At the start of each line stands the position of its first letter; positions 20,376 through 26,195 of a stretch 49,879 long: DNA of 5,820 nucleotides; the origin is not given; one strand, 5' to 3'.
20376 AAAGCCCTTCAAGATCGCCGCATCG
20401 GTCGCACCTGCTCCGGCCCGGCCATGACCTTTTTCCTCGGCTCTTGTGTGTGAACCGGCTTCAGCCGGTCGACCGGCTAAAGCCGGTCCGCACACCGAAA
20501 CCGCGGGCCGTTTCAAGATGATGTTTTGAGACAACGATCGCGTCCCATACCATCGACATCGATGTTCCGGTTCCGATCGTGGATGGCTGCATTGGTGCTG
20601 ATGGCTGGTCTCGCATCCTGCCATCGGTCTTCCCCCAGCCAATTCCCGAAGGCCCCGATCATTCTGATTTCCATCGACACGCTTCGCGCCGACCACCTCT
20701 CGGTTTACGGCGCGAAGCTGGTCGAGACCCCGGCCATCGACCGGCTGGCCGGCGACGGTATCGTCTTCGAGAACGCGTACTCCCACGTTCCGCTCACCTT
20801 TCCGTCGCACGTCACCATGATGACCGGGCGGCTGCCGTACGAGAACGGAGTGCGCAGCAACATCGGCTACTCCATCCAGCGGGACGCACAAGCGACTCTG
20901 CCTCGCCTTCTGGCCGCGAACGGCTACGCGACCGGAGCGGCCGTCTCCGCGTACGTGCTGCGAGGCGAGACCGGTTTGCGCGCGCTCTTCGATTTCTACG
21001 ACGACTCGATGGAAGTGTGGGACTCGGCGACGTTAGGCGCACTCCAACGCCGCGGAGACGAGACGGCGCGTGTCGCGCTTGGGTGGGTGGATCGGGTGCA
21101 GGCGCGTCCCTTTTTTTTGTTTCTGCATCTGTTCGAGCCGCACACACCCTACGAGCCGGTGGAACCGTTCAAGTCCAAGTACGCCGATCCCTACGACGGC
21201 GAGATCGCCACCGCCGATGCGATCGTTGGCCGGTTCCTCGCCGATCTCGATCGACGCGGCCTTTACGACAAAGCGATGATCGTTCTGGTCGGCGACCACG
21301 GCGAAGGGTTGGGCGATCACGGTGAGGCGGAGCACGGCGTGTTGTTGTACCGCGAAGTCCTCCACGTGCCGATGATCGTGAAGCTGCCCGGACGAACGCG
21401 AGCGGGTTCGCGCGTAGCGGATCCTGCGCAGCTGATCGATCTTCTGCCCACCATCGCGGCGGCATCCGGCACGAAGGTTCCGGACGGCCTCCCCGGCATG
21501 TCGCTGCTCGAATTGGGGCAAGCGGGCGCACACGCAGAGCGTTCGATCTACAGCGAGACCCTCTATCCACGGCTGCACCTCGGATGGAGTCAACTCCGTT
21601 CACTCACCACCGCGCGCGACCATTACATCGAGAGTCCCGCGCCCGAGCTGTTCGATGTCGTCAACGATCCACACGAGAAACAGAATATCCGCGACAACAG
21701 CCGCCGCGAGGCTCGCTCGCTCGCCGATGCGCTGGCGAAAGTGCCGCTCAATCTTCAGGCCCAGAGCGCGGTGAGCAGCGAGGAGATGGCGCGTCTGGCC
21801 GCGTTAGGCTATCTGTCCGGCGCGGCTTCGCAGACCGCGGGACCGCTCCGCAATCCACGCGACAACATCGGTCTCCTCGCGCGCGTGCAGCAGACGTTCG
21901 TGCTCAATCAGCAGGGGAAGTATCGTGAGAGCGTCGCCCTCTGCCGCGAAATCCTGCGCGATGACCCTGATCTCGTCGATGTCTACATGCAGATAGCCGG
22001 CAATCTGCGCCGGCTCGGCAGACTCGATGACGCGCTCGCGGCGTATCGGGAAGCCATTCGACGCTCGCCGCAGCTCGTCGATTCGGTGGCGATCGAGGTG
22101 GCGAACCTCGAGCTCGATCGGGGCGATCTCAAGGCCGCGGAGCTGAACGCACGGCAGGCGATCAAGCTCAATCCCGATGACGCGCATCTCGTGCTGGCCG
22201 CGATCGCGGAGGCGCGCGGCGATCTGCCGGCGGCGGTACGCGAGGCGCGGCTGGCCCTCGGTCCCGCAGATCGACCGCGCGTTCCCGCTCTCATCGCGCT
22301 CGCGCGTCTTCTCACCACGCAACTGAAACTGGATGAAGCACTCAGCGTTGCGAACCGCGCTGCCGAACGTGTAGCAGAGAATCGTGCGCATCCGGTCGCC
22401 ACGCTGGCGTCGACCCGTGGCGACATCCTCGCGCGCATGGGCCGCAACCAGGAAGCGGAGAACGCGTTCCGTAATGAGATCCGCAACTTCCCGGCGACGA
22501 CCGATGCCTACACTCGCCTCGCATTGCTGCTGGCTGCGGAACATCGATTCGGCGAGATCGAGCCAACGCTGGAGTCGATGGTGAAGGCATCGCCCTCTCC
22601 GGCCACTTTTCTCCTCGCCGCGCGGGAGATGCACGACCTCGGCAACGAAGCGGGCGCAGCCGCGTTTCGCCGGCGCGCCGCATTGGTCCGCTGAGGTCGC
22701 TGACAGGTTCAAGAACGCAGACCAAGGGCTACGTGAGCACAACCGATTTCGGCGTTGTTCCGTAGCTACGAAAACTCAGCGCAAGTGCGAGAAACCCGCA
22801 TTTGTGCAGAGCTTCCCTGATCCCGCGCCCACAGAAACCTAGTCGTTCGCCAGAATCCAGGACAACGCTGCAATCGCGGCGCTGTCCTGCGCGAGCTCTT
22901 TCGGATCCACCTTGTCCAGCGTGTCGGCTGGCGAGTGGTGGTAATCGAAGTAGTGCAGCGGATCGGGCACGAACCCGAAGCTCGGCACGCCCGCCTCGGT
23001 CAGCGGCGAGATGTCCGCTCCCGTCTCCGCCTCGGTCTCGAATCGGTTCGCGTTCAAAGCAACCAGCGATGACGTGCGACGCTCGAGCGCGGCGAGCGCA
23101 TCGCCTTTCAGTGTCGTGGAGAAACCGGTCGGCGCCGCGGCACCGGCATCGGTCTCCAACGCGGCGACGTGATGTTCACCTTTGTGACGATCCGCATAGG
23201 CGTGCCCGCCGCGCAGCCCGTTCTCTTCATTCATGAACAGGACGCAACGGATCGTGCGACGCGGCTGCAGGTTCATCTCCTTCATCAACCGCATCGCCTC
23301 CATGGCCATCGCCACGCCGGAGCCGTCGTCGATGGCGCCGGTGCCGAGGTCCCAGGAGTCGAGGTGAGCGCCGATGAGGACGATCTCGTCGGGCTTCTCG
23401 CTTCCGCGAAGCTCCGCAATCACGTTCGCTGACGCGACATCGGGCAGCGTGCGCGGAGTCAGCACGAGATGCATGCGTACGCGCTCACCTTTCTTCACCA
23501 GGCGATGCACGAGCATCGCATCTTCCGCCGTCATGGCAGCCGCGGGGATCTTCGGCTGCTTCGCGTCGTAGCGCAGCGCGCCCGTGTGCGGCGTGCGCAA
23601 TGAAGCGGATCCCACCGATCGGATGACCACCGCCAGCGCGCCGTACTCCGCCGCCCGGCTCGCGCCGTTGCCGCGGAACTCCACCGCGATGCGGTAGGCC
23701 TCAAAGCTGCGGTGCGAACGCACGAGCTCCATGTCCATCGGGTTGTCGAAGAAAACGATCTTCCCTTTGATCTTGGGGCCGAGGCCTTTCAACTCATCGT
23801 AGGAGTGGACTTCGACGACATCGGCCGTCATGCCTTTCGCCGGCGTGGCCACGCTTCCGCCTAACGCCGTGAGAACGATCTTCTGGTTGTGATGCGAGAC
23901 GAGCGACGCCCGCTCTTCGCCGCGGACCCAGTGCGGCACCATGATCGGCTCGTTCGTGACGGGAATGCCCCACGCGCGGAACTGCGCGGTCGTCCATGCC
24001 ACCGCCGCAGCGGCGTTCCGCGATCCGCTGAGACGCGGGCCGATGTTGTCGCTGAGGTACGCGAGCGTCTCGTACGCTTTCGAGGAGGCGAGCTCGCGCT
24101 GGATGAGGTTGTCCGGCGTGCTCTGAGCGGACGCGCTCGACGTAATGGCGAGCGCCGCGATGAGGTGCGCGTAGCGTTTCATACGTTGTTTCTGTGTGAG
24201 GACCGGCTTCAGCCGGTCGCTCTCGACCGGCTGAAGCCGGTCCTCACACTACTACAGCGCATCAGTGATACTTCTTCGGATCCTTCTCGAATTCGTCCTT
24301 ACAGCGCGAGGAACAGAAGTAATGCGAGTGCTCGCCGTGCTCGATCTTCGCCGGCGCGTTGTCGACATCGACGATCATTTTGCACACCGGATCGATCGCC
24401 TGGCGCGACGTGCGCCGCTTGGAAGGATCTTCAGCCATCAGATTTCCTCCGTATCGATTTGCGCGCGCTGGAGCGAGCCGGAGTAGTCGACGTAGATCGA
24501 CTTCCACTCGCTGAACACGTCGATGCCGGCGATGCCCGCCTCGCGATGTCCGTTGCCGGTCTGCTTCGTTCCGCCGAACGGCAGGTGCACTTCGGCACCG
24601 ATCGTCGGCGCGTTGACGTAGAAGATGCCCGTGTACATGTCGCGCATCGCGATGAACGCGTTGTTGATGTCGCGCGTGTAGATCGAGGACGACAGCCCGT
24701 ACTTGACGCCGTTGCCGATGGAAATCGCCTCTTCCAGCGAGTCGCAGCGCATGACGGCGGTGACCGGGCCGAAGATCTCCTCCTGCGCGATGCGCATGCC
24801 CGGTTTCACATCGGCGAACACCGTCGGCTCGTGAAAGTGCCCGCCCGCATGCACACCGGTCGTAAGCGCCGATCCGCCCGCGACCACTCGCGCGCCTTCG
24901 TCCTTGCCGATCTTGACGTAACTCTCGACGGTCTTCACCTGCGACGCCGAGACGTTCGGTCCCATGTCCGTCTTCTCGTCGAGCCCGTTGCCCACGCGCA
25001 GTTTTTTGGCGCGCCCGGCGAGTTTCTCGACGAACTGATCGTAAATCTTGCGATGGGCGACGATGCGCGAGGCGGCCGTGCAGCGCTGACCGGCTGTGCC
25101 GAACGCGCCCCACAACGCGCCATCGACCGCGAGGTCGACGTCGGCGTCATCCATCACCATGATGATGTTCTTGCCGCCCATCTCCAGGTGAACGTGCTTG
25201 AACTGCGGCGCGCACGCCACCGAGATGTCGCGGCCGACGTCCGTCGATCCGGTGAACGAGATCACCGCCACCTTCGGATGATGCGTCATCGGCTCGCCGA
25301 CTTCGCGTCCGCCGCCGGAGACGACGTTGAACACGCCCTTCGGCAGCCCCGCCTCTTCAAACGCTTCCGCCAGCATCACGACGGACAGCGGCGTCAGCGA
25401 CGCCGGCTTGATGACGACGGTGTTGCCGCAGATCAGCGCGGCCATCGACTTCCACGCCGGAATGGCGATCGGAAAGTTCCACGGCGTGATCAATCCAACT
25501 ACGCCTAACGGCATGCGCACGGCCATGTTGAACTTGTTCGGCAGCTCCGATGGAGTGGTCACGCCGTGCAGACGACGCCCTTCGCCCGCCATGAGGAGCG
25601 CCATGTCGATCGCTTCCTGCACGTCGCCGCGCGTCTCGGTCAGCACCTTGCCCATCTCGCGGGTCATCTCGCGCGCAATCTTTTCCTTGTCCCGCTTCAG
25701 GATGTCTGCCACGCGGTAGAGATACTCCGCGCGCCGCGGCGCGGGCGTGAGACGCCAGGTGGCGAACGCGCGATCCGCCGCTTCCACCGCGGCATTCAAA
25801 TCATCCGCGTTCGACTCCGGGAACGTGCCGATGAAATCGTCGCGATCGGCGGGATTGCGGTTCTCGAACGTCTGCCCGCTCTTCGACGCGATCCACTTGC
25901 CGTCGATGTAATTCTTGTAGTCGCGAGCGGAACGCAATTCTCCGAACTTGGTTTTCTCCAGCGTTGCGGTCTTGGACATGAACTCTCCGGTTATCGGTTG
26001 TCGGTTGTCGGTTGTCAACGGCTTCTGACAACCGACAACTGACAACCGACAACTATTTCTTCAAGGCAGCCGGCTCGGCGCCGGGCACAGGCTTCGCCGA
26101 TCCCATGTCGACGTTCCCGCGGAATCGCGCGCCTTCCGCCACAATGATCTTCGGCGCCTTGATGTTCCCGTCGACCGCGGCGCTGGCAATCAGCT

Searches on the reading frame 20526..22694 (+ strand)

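Call 27: search_protein_families(library=pfam, proteins=[window:20526-22694:+], max_evalue=0.001)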
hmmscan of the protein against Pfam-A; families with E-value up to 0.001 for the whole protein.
window:20526-22694:+ (722 aa): 14 families
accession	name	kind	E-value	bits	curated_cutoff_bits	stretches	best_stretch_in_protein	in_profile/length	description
PF00884.28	Sulfatase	-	2.6e-43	148.9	25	1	45-315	3-300/301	Sulfatase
PF01663.27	Phosphodiest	-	1.2e-17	65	23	2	46-115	2-68/342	Type I phosphodiesterase / nucleotide pyrophosphatase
PF07719.23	TPR_2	-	3.2e-12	46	27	0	485-516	2-33/34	Tetratricopeptide repeat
PF13428.12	TPR_14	-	4.8e-12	45.7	23.5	0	485-516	2-33/44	Tetratricopeptide repeat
PF13432.12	TPR_16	-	4.3e-11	43.5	32.7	2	462-516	9-63/65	Tetratricopeptide repeat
PF16347.10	SGSH_C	-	1.2e-10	42.2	29.3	1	273-395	10-138/154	N-sulphoglucosamine sulphohydrolase, C-terminal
PF00515.34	TPR_1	-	3.4e-10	39.7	27.8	0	485-516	2-33/34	Tetratricopeptide repeat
PF13181.12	TPR_8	-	3.7e-09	36.5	25.7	0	485-516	2-33/34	Tetratricopeptide repeat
PF13424.12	TPR_12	-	7.1e-09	36.2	30.1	2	466-514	26-75/77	Tetratricopeptide repeat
PF13414.12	TPR_11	-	2e-08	34.2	26.8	0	495-519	5-29/42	TPR repeat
PF09976.15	TPR_21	-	9.4e-08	32.5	25.5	1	533-659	58-180/193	Tetratricopeptide repeat-like domain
PF24575.1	TPR_Slam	-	6.4e-07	30.2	35.2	0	450-493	47-90/104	Surface lipoprotein assembly modifier, N-terminal TPR repeats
PF14559.12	TPR_19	-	4.7e-06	27.3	25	1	462-516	3-57/68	Tetratricopeptide repeat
PF25058.1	ARM_TT21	-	0.00035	21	27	0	480-538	53-113/155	Tetratricopeptide repeat protein 21 ARM repeat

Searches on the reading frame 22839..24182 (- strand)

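Call 27: search_protein_families(library=pfam, proteins=[window:22839-24182:-], max_evalue=0.001)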
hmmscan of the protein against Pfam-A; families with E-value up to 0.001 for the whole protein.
window:22839-24182:- (447 aa): 3 families
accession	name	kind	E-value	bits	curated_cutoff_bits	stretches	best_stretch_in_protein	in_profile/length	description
PF04389.22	Peptidase_M28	-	3.5e-34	118.7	21.3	1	253-439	1-191/193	Peptidase family M28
PF01546.33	Peptidase_M20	-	3.3e-07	30.8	24.6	1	280-337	30-91/206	Peptidase family M20/M25/M40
PF05343.19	Peptidase_M42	-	0.00052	19.6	23.2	0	282-340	131-187/292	M42 glutamyl aminopeptidase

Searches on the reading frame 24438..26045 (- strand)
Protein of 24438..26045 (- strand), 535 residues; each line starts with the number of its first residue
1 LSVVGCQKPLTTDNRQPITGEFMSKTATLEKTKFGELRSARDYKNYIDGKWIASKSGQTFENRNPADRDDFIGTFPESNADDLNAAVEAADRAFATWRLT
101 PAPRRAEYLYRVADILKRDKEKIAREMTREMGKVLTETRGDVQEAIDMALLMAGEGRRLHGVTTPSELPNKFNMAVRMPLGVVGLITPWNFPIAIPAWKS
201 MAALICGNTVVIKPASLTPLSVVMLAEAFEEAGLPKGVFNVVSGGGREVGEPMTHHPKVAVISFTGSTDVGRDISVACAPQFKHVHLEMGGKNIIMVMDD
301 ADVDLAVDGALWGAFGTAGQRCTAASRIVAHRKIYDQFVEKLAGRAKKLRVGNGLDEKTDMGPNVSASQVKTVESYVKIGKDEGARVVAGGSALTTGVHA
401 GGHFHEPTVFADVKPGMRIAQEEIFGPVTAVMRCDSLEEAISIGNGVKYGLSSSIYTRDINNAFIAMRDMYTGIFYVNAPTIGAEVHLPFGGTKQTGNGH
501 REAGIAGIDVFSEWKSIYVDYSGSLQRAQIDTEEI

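Call 27: search_protein_families(library=pfam, proteins=[window:24438-26045:-], max_evalue=0.001)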
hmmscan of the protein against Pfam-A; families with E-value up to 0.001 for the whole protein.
window:24438-26045:- (535 aa): 1 family
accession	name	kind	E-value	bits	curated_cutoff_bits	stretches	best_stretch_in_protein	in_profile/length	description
PF00171.27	Aldedh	-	4.2e-173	576.6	23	1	51-517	1-461/461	Aldehyde dehydrogenase family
